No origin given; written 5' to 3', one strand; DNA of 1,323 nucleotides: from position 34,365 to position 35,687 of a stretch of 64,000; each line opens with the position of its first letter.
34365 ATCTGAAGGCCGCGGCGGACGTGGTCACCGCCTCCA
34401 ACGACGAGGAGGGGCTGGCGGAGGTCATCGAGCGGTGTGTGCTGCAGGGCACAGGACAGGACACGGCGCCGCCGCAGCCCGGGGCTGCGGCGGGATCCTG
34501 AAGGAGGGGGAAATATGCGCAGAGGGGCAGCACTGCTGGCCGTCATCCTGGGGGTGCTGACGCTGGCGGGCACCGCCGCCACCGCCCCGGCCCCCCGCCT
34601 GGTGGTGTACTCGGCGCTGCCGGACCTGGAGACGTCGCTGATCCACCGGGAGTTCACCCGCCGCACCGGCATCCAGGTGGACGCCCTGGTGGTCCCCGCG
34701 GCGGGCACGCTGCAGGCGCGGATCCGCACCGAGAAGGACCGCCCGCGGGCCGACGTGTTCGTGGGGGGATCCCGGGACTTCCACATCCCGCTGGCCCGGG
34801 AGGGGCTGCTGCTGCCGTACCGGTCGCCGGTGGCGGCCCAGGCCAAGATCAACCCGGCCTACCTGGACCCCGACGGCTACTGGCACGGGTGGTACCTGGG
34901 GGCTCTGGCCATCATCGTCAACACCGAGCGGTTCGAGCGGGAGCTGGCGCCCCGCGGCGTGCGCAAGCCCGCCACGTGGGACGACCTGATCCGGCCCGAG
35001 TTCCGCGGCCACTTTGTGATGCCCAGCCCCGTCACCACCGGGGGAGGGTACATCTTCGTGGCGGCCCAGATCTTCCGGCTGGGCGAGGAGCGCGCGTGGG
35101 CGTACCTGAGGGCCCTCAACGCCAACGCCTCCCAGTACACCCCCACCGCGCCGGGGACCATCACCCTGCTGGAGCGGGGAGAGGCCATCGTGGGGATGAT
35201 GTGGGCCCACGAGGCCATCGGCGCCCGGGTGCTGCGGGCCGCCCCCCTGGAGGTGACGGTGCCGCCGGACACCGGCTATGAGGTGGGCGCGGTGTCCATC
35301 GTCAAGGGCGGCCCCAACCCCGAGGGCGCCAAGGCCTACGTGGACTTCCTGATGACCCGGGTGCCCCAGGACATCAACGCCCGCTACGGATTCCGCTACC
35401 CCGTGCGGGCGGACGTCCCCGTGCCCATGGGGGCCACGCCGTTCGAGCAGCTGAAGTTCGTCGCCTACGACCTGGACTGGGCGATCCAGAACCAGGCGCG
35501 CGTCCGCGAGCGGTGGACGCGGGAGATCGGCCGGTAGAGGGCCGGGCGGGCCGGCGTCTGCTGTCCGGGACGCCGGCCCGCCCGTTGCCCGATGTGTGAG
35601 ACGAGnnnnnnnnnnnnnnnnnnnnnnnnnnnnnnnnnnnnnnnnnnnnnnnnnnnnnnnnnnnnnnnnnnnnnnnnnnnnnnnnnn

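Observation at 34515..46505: Duplicated FbpABC-type transporters interleaved with a creatininase-family amidohydrolase, TIM-barrel isomerases, a class-I aldolase and hydroxypyruvate isomerase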

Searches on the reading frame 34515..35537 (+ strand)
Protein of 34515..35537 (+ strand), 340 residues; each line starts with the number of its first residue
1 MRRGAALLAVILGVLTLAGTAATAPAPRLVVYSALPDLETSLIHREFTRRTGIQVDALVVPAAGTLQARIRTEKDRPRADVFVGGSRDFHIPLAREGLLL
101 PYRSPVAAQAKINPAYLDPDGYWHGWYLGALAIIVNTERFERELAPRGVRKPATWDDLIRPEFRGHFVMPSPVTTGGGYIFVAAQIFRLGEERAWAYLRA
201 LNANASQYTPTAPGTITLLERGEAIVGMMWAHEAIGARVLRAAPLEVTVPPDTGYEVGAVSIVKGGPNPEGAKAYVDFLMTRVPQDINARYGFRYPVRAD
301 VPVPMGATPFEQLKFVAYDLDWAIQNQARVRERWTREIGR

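Call 7: search_protein_families(library=pfam, proteins=[window:34515-35537:+])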
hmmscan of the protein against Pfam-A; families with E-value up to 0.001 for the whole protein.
window:34515-35537:+ (340 aa): 4 families
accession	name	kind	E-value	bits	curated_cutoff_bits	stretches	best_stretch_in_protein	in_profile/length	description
PF13343.11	SBP_bac_6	-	1e-26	94.4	24.6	1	79-319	4-240/245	Bacterial extracellular solute-binding protein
PF13531.11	SBP_bac_11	-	2.5e-22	80.2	25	1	45-294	18-227/227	Bacterial extracellular solute-binding protein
PF01547.30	SBP_bac_1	-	4.3e-19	70.1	26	1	42-281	13-302/307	Bacterial extracellular solute-binding protein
PF13416.11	SBP_bac_8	-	2.8e-15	57.3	27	1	45-302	4-266/279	Bacterial extracellular solute-binding protein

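Call 8: search_protein_families(library=ncbifam, proteins=[window:34515-35537:+])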
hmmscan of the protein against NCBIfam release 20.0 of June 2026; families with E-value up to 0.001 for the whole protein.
window:34515-35537:+ (340 aa): 7 families
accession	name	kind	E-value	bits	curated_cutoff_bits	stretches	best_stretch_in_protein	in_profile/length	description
TIGR03261.1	phnS2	equivalog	3.7e-47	161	392.75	1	9-337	5-328/334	putative 2-aminoethylphosphonate ABC transporter substrate-binding protein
NF011620.1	PRK15046.1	equivalog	1.7e-26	92.8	310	1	9-303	7-296/334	2-aminoethylphosphonate ABC transporter substrate-binding protein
TIGR03227.1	PhnS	equivalog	1.6e-22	79.9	395.3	1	15-304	23-307/360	2-aminoethylphosphonate ABC transporter substrate-binding protein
TIGR01254.1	sfuA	subfamily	4e-11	42.7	93.4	1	43-299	23-270/306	thiamine ABC transporter substrate-binding protein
NF007048.0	PRK09501.1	equivalog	2.8e-07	29.7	582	1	12-293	11-293/348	spermidine/putrescine ABC transporter substrate-binding protein PotD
NF008022.0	PRK10752.1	subfamily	8.3e-06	25.4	288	1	153-320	129-304/329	sulfate ABC transporter substrate-binding protein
TIGR00971.1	3a0106s03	subfamily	0.00024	20.5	155.5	1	153-295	118-270/315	sulfate ABC transporter substrate-binding protein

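Call 16: search_solved_structures(query=window:34515-35537:+, max_evalue=0.001, show_alignments=2)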
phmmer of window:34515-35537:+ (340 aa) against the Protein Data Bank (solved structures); distinct sequences matched with E-value up to 0.001: 40.
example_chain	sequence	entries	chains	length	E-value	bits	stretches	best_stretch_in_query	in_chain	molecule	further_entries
6wce_A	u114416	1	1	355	7.6e-41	143.7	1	24-338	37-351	Pyridoxal-5-phosphate binding protein A (P5PA)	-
8x1a_B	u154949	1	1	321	8.9e-38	133.6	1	28-338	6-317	Iron(III) ABC transporter, periplasmic iron-compound-binding protein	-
4r72_A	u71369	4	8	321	1.2e-36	129.9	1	28-338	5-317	ABC-type Fe3+ transport system, periplasmic component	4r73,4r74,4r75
2pt1_A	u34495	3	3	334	6.5e-15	58.5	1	40-321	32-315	Iron transport protein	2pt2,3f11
2o6a_A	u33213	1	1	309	1.4e-10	44.2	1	39-315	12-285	Iron-utilization periplasmic protein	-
2o69_A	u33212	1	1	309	1.8e-10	43.9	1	39-315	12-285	Iron-utilization periplasmic protein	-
1qvs_A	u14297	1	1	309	2.2e-10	43.6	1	31-315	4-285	Iron-utilization periplasmic protein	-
1nnf_A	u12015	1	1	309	2.2e-10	43.6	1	31-315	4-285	Iron-utilization periplasmic protein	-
1d9v_A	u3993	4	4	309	2.6e-10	43.3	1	39-315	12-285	PROTEIN (iron-utilization periplasmic protein) | FERRIC IRON BINDING PROTEIN | Iron-utilization periplasmic protein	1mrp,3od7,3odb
3kn7_A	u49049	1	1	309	2.6e-10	43.3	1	39-315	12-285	Iron-utilization periplasmic protein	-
3kn8_A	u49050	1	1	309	2.7e-10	43.3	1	39-315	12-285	Iron-utilization periplasmic protein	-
1qw0_A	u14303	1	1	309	3.3e-10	43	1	39-315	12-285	Iron-utilization periplasmic protein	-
2o68_A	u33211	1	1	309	4.9e-10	42.4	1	39-315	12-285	Iron-utilization periplasmic protein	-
7li0_A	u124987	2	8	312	6e-10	42.1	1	29-327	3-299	Fe(3+) ABC transporter substrate-binding protein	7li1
5t1p_A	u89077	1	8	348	6.2e-10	42.1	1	68-301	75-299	ABC transporter, periplasmic substrate-binding protein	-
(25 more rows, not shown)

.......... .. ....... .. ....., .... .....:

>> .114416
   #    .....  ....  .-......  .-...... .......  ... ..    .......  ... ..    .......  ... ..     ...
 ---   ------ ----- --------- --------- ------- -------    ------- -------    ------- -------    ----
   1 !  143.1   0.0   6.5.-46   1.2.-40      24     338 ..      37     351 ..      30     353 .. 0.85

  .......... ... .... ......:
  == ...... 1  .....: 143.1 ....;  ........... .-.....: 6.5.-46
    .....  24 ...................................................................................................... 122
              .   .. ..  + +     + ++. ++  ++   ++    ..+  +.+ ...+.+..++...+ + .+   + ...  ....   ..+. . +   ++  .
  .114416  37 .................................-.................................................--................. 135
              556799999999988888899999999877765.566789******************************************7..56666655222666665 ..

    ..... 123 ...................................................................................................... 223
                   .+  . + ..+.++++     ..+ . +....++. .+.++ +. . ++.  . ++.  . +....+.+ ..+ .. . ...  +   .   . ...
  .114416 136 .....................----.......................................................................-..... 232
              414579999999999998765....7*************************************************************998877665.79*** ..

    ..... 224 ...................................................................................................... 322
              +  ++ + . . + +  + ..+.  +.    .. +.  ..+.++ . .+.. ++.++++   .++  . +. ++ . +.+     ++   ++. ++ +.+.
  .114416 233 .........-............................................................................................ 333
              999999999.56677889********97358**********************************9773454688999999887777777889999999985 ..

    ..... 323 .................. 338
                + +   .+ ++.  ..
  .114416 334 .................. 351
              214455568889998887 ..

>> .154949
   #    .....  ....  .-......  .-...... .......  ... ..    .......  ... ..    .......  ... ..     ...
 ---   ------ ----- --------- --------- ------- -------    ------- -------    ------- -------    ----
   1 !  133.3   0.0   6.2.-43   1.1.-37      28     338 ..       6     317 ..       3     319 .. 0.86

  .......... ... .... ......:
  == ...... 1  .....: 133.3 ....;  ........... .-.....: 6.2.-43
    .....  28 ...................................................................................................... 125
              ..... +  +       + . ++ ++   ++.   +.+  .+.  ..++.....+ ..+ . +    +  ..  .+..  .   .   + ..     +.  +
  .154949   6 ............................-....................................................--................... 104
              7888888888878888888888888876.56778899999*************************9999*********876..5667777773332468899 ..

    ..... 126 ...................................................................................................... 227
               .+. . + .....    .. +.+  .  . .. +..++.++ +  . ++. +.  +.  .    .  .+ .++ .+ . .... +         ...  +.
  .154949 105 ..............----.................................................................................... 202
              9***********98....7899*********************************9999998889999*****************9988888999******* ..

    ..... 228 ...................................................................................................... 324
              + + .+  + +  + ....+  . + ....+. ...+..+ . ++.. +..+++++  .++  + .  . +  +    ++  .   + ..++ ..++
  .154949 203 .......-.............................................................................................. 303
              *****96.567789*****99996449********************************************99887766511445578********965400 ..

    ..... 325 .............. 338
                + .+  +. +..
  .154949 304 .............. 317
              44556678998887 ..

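Call 50: search_solved_structures(query=window:34515-35537:+, max_evalue=1e-9, show_alignments=5)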
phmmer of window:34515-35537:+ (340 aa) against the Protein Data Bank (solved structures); distinct sequences matched with E-value up to 1e-9: 15.
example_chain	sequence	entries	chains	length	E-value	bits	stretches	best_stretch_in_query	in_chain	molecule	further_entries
6wce_A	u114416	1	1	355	7.6e-41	143.7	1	24-338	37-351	Pyridoxal-5-phosphate binding protein A (P5PA)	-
8x1a_B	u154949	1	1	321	8.9e-38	133.6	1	28-338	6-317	Iron(III) ABC transporter, periplasmic iron-compound-binding protein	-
4r72_A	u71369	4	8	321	1.2e-36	129.9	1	28-338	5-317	ABC-type Fe3+ transport system, periplasmic component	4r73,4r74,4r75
2pt1_A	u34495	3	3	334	6.5e-15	58.5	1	40-321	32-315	Iron transport protein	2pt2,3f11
2o6a_A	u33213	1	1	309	1.4e-10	44.2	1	39-315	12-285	Iron-utilization periplasmic protein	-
2o69_A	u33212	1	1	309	1.8e-10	43.9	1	39-315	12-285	Iron-utilization periplasmic protein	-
1qvs_A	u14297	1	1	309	2.2e-10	43.6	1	31-315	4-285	Iron-utilization periplasmic protein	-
1nnf_A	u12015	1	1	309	2.2e-10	43.6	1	31-315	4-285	Iron-utilization periplasmic protein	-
1d9v_A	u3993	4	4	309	2.6e-10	43.3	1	39-315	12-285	PROTEIN (iron-utilization periplasmic protein) | FERRIC IRON BINDING PROTEIN | Iron-utilization periplasmic protein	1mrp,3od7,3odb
3kn7_A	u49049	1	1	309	2.6e-10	43.3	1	39-315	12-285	Iron-utilization periplasmic protein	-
3kn8_A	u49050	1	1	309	2.7e-10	43.3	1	39-315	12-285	Iron-utilization periplasmic protein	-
1qw0_A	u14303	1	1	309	3.3e-10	43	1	39-315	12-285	Iron-utilization periplasmic protein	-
2o68_A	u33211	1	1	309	4.9e-10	42.4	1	39-315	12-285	Iron-utilization periplasmic protein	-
7li0_A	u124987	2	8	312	6e-10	42.1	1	29-327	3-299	Fe(3+) ABC transporter substrate-binding protein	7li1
5t1p_A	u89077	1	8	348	6.2e-10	42.1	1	68-301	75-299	ABC transporter, periplasmic substrate-binding protein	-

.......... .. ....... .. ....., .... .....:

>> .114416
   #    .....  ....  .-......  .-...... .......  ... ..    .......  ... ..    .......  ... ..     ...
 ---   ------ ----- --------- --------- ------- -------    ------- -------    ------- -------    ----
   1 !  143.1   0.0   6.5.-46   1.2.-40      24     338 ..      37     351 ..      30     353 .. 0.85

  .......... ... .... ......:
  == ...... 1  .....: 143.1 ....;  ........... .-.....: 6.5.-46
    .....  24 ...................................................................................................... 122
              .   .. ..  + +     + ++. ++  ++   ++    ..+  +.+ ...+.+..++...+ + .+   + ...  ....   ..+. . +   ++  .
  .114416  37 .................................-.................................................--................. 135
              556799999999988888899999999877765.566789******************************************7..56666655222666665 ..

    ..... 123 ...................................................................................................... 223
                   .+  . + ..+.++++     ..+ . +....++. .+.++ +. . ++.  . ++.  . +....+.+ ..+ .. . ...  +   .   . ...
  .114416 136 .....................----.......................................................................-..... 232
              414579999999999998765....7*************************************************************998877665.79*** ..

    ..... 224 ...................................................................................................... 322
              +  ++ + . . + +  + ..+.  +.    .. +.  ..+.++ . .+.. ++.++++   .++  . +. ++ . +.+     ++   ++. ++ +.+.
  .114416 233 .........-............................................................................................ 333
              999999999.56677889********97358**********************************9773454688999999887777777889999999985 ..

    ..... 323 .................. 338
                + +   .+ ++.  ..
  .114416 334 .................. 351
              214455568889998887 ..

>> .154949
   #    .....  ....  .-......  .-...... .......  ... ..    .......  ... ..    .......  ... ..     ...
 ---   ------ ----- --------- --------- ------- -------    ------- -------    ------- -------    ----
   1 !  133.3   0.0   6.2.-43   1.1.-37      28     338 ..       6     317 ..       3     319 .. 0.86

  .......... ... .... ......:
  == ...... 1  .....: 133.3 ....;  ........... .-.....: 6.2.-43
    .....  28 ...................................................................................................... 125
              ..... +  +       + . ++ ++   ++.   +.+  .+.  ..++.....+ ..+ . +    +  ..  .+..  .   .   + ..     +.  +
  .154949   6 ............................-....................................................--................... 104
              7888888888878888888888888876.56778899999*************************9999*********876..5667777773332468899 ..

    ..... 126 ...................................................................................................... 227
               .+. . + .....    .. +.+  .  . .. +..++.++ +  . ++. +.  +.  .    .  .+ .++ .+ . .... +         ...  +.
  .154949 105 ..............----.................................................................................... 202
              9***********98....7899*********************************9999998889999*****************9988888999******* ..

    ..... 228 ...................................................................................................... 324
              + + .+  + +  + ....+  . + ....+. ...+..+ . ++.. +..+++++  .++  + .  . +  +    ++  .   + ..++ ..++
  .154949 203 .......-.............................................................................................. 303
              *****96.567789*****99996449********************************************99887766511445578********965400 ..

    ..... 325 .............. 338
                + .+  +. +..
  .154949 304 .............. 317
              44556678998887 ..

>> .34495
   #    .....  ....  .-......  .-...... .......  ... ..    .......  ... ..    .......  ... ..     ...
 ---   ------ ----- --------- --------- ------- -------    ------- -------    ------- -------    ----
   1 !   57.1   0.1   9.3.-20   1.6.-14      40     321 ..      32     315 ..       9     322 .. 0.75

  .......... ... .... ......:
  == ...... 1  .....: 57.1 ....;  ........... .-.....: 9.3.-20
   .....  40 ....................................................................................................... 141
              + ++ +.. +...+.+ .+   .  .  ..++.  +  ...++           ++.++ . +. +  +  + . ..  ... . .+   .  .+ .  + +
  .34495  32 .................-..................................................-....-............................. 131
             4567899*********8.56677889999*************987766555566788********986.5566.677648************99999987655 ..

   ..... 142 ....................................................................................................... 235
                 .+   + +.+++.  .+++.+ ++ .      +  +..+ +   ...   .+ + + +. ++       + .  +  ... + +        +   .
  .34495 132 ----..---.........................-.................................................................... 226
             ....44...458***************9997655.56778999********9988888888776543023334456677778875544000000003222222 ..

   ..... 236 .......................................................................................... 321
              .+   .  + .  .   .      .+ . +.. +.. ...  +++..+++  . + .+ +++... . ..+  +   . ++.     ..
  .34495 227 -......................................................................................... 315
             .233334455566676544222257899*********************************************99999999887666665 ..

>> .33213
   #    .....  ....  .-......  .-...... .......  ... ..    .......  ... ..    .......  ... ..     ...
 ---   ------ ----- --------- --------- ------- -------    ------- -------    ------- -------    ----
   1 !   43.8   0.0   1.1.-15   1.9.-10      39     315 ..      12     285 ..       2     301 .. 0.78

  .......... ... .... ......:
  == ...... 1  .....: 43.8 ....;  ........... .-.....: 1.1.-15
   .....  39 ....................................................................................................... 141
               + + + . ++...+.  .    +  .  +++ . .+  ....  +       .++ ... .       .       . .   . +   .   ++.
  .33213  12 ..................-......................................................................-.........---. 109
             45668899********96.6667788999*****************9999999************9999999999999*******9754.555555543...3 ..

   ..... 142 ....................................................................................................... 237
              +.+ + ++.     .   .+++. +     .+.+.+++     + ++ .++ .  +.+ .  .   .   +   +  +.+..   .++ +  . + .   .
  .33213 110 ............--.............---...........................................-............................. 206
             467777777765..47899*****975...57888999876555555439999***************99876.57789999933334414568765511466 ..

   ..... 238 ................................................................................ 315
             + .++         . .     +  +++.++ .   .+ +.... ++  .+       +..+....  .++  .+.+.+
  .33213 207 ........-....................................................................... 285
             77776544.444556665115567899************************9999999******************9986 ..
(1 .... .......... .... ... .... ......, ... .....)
